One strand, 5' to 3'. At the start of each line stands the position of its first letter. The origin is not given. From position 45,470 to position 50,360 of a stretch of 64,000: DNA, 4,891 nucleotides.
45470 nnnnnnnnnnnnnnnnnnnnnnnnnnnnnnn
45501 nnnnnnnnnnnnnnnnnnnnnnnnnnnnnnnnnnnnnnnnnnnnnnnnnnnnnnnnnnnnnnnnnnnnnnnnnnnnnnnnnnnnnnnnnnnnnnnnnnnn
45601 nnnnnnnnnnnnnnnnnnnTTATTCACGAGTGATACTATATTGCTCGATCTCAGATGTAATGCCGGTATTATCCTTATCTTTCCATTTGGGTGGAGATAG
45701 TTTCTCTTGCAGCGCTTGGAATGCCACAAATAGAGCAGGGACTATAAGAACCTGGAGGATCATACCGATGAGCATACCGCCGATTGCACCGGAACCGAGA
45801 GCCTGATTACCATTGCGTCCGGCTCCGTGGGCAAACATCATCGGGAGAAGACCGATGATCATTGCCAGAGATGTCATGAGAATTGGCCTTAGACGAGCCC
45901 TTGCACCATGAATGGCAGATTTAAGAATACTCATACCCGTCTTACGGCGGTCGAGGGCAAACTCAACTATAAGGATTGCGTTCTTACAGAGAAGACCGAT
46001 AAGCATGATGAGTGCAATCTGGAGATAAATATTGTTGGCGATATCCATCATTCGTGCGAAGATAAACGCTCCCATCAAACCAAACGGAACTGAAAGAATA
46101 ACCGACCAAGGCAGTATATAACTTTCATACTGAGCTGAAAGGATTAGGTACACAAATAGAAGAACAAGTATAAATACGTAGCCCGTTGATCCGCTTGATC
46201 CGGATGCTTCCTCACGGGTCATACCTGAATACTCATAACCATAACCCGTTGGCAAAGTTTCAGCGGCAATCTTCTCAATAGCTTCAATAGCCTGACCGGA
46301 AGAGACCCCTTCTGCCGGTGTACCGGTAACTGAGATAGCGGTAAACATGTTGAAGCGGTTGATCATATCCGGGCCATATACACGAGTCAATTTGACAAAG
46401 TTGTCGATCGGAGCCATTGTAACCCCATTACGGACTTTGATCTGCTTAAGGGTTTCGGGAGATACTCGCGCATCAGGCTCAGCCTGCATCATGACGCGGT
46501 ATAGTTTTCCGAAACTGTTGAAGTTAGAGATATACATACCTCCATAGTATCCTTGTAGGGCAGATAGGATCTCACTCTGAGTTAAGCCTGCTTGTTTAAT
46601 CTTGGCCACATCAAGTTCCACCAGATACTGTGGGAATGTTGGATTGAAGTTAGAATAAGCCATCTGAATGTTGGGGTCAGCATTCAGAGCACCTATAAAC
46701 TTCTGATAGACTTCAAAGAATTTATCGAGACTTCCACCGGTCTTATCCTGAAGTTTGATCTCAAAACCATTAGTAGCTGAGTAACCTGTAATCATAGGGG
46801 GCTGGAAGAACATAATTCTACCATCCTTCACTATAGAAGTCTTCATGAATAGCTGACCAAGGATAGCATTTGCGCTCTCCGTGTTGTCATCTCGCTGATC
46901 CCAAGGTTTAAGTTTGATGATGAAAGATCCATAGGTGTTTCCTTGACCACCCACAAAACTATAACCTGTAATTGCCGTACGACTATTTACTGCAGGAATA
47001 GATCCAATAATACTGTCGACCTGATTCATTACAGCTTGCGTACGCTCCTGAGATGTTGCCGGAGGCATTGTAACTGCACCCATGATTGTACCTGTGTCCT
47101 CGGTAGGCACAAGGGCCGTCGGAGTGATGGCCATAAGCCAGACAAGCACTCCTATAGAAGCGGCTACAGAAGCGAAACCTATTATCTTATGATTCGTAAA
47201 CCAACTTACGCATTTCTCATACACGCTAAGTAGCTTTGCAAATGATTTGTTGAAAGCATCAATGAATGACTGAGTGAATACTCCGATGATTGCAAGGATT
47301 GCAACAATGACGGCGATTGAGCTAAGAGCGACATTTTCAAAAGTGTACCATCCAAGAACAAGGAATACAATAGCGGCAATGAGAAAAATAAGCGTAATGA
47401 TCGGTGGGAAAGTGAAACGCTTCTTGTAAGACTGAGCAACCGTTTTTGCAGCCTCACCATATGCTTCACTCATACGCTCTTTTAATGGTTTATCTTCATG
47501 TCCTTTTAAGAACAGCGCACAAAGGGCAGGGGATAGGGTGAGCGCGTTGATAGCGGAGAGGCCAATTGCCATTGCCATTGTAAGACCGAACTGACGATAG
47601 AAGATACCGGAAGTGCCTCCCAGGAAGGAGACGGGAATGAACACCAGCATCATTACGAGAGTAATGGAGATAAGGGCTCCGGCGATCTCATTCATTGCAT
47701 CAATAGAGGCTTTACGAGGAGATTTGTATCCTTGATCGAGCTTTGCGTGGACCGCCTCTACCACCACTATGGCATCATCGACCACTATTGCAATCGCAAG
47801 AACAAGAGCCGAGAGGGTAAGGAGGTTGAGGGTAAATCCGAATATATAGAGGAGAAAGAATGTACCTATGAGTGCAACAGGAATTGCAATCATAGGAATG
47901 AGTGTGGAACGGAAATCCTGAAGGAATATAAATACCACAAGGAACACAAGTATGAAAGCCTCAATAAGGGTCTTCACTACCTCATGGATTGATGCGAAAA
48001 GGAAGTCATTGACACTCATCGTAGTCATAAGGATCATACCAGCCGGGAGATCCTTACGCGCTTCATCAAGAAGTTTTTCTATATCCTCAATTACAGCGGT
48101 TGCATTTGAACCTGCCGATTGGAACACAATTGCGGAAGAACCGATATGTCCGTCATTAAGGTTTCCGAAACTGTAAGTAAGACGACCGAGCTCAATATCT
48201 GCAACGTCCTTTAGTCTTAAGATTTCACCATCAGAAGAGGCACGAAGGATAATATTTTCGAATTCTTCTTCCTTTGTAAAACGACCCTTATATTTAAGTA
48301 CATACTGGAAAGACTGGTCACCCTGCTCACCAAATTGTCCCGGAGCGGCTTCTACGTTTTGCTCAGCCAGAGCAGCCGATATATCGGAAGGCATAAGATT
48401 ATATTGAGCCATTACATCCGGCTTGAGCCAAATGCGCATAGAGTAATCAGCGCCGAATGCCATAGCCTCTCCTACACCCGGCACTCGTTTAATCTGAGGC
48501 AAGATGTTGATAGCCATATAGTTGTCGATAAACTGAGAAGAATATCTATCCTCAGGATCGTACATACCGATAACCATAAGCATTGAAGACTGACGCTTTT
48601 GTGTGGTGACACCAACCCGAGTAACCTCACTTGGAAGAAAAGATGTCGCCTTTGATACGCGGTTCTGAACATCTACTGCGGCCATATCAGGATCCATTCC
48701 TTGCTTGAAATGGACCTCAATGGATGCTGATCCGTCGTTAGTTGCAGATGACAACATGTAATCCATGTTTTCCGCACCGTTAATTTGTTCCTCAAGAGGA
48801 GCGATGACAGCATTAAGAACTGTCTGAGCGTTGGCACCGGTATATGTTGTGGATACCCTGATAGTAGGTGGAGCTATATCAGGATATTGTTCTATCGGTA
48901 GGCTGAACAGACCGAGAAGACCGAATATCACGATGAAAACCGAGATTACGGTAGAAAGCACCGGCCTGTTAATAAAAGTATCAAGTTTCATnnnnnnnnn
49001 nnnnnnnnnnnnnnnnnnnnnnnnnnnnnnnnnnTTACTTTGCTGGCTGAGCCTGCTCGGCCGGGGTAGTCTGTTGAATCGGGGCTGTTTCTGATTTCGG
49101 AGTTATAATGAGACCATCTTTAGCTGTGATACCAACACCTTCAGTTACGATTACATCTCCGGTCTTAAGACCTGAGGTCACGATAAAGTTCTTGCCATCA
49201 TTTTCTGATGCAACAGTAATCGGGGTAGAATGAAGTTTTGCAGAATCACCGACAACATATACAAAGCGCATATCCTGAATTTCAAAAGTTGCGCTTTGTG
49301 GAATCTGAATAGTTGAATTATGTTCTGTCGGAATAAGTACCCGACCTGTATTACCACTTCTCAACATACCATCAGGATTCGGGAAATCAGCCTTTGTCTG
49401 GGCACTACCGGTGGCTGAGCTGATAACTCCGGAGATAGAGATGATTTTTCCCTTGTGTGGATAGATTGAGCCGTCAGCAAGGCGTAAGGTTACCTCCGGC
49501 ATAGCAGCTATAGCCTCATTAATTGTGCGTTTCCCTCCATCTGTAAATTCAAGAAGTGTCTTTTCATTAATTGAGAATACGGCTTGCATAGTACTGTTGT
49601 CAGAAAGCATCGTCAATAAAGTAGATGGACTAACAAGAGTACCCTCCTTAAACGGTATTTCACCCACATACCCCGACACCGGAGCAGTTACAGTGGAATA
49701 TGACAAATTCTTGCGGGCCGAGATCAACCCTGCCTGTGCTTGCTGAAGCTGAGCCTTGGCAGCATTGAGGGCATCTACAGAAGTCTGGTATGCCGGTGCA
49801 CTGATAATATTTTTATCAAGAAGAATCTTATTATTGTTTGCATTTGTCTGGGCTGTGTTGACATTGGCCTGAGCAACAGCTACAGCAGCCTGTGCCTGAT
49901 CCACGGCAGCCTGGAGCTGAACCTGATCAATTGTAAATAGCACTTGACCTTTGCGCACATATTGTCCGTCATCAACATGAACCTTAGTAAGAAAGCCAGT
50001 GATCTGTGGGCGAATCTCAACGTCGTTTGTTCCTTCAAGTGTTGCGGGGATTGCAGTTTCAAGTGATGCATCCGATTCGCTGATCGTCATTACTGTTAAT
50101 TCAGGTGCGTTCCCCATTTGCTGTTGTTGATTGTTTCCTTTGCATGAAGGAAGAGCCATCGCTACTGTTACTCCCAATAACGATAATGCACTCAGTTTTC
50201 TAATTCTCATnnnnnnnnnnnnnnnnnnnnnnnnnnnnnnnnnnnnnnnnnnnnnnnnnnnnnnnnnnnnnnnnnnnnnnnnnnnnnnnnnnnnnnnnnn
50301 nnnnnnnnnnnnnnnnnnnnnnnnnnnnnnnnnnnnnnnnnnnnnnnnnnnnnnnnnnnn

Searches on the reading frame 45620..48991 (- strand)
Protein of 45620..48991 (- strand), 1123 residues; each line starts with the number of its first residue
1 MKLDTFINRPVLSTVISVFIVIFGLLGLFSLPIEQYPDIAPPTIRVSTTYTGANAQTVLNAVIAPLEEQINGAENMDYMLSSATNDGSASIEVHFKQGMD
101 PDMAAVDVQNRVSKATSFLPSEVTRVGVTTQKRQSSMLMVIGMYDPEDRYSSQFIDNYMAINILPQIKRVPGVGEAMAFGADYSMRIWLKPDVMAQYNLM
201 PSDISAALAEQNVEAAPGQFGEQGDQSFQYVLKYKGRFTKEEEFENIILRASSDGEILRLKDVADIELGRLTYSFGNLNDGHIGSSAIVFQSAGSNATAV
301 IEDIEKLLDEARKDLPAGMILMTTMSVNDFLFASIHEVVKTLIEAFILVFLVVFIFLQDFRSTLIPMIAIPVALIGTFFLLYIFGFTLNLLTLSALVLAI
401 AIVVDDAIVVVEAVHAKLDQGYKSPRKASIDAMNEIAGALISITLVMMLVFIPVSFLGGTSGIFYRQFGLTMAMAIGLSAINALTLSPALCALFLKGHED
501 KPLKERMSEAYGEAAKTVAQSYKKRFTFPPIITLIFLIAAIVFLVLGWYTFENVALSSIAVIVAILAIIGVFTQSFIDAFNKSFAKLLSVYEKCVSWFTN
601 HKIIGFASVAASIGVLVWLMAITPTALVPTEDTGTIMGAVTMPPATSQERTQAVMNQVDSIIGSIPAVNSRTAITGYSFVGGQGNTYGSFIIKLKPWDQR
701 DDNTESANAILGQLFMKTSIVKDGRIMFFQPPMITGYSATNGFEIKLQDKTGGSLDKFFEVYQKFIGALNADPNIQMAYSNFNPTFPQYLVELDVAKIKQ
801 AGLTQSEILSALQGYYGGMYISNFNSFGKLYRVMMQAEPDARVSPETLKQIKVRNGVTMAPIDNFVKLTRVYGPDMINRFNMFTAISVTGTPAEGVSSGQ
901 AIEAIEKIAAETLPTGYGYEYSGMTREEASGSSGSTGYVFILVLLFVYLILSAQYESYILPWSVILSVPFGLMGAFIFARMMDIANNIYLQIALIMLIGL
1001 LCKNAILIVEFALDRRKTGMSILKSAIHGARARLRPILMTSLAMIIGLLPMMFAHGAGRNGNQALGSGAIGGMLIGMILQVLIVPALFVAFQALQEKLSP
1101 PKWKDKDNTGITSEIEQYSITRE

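Call 59: search_protein_families(library=pfam, proteins=[window:45620-48991:-])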
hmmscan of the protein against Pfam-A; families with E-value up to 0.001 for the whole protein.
window:45620-48991:- (1123 aa): 2 families
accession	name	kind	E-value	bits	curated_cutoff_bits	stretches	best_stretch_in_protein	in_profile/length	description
PF00873.25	ACR_tran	-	9.1e-292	970.9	28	2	4-550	3-544/1021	AcrB/AcrD/AcrF family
PF03176.21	MMPL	-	4.1e-13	49.4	20.5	2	280-494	84-302/333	MMPL family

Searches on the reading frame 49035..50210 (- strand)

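Call 59: search_protein_families(library=pfam, proteins=[window:49035-50210:-])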
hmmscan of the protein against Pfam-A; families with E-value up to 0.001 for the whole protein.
window:49035-50210:- (391 aa): 4 families
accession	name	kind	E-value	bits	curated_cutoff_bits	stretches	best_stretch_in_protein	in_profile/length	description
PF16576.10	HlyD_D23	-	2.8e-18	66.4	30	1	63-286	19-211/214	Barrel-sandwich domain of CusB or HlyD membrane-fusion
PF13437.12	HlyD_3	-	3.5e-11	44.2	22.2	1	173-280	1-97/106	HlyD family secretion protein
PF13533.13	Biotin_lipoyl_2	-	3.9e-11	42.9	29.8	1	64-95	1-32/32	Biotin-lipoyl like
PF00364.28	Biotin_lipoyl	-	8.6e-06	25.9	22.1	0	65-94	44-73/73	Biotin-requiring enzyme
